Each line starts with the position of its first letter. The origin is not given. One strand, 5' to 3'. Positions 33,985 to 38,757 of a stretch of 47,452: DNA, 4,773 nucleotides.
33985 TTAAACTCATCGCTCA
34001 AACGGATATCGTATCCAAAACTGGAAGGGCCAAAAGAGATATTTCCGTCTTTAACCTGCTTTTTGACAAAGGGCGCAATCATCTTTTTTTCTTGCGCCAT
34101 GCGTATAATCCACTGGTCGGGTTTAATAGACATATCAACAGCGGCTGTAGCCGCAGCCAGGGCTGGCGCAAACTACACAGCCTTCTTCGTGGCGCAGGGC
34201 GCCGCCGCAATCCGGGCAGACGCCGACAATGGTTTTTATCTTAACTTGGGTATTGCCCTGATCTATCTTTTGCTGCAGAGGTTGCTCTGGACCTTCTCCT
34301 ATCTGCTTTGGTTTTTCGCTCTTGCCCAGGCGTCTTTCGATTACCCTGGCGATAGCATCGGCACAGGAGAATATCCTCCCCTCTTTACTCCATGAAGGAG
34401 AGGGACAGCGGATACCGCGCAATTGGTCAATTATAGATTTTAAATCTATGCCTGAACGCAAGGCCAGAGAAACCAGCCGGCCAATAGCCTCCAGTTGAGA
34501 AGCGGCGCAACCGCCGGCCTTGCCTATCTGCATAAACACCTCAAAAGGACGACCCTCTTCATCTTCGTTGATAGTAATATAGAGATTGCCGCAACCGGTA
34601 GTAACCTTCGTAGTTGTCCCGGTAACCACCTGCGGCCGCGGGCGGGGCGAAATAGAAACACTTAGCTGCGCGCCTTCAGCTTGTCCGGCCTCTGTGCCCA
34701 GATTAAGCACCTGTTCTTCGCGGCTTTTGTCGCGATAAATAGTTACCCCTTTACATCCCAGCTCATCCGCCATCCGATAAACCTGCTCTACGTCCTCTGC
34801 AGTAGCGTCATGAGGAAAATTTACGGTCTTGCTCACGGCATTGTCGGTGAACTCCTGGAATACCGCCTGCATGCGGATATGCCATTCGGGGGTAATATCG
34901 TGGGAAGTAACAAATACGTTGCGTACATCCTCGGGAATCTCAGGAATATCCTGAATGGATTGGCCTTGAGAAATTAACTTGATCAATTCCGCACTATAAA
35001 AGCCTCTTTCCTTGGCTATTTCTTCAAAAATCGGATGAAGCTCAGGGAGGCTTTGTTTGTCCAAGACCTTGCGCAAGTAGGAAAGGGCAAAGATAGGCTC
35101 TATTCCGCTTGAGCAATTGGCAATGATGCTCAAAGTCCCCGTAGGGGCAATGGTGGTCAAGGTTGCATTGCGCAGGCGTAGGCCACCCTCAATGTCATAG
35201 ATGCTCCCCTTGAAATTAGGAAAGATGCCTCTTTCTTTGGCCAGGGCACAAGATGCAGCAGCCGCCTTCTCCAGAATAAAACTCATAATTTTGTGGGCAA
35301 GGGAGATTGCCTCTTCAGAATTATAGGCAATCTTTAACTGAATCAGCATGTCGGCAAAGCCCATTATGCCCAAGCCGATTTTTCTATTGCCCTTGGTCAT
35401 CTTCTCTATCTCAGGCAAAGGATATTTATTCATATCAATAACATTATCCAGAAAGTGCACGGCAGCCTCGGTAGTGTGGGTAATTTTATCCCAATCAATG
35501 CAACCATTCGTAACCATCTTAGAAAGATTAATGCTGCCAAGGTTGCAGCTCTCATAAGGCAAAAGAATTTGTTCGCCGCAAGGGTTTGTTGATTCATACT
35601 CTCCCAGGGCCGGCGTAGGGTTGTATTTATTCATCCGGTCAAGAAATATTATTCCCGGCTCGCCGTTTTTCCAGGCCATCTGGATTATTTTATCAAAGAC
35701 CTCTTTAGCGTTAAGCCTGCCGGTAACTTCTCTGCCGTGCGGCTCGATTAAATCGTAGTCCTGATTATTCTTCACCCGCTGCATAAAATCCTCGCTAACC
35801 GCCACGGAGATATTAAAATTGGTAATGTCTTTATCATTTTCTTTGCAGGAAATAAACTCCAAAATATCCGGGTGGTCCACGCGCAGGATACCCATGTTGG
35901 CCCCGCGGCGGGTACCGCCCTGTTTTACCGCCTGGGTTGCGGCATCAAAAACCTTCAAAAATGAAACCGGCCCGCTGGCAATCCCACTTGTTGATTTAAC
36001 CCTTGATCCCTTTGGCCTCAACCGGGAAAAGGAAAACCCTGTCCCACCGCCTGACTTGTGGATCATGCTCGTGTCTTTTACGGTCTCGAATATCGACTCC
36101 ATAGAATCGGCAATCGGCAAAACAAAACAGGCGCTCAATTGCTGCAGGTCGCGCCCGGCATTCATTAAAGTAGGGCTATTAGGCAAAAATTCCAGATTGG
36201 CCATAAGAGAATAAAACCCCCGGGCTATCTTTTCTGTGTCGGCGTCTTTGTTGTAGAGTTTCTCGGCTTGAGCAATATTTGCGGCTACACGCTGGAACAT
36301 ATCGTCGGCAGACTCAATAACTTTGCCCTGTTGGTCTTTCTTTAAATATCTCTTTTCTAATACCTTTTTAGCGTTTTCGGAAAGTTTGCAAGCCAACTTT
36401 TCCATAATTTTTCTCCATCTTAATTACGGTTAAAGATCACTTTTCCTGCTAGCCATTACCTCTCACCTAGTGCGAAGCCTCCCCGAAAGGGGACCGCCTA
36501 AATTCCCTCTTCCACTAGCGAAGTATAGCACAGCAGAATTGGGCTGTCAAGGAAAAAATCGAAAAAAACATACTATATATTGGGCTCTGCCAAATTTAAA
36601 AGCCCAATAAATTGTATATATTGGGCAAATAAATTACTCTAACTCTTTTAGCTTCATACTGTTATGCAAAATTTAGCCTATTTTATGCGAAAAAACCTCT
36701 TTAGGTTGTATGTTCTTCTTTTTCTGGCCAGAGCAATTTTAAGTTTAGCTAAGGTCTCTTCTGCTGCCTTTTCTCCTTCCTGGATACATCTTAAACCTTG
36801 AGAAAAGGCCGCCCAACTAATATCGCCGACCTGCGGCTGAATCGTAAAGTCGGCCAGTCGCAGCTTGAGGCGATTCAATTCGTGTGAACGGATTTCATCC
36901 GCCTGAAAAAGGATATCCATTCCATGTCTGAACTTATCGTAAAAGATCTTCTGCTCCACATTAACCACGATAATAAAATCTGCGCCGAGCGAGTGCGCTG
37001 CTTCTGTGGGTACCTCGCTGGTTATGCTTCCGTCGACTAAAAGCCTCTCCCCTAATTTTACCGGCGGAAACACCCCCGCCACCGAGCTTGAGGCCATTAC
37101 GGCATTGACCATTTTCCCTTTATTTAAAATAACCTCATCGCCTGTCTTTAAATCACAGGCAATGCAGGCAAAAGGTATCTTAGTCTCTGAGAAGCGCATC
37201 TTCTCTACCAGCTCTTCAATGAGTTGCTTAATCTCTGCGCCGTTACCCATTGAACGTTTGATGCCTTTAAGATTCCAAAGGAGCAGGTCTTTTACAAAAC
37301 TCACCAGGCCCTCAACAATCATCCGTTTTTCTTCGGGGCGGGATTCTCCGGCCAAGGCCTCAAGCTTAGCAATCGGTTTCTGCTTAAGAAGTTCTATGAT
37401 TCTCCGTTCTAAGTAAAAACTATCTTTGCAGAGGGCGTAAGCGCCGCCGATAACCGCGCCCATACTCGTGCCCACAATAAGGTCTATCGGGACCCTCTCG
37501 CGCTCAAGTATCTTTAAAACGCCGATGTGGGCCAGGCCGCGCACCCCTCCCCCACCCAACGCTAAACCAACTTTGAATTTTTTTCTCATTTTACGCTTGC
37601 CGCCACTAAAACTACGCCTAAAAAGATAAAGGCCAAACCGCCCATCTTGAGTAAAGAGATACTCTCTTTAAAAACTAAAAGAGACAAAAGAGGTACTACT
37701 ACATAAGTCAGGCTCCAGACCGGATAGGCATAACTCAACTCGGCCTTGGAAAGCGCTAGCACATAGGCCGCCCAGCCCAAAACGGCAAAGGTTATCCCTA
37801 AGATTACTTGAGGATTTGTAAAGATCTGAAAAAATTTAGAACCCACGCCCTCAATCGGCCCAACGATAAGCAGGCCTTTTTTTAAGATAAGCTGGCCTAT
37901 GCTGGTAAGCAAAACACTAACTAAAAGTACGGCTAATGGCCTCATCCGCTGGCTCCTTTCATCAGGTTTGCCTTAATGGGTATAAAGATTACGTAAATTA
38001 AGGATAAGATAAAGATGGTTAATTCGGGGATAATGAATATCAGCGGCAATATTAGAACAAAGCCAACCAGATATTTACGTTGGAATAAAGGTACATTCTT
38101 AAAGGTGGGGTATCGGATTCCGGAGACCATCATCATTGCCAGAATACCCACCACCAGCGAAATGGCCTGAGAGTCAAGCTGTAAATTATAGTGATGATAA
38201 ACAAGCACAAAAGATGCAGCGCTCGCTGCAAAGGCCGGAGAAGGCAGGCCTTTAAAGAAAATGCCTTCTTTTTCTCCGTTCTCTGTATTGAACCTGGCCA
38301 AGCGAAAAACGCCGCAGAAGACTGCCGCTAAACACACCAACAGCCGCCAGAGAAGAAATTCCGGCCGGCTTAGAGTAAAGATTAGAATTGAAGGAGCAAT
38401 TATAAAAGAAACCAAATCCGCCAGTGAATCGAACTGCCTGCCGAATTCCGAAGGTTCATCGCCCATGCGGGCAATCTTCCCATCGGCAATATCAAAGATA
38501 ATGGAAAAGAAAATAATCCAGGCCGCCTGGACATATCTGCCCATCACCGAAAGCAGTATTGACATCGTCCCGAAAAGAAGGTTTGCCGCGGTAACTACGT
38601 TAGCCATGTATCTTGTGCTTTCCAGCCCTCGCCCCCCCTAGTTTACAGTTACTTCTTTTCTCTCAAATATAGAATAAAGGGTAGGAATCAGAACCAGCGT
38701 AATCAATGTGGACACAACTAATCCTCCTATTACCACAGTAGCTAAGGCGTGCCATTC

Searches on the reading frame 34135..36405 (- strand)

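Call 60: search_protein_families(library=pfam, proteins=[window:34135-36405:-], max_evalue=0.001)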
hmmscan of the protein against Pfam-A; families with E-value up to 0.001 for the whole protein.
window:34135-36405:- (756 aa): 3 families
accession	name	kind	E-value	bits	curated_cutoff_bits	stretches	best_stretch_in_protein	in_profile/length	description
PF02867.20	Ribonuc_red_lgC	-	6.4e-142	474.3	23.9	2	91-403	1-344/523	Ribonucleotide reductase, barrel domain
PF00317.26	Ribonuc_red_lgN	-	9.8e-26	90.1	28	1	7-87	2-76/77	Ribonucleotide reductase, all-alpha domain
PF12637.14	TSCPD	-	5.6e-25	87.9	22.8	1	599-691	5-86/88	TSCPD domain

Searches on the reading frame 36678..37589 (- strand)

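Call 60: search_protein_families(library=pfam, proteins=[window:36678-37589:-], max_evalue=0.001)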
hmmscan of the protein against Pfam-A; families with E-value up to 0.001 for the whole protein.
window:36678-37589:- (303 aa): 1 family
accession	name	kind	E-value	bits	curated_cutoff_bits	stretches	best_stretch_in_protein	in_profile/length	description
PF01734.28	Patatin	-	8.2e-31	108.1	27.7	1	9-198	1-190/191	Patatin-like phospholipase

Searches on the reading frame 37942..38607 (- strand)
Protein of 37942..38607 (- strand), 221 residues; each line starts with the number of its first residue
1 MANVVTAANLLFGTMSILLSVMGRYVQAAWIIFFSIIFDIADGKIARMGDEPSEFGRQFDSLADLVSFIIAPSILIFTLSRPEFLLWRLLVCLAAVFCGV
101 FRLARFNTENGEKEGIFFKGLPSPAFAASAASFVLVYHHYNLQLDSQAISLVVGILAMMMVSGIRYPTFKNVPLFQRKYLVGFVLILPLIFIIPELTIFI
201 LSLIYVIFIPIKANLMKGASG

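Call 60: search_protein_families(library=pfam, proteins=[window:37942-38607:-], max_evalue=0.001)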
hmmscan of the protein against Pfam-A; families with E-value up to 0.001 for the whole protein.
window:37942-38607:- (221 aa): 1 family
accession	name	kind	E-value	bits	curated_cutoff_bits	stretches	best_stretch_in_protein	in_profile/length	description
PF01066.26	CDP-OH_P_transf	-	6.7e-20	72.5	22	1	1-156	3-148/152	CDP-alcohol phosphatidyltransferase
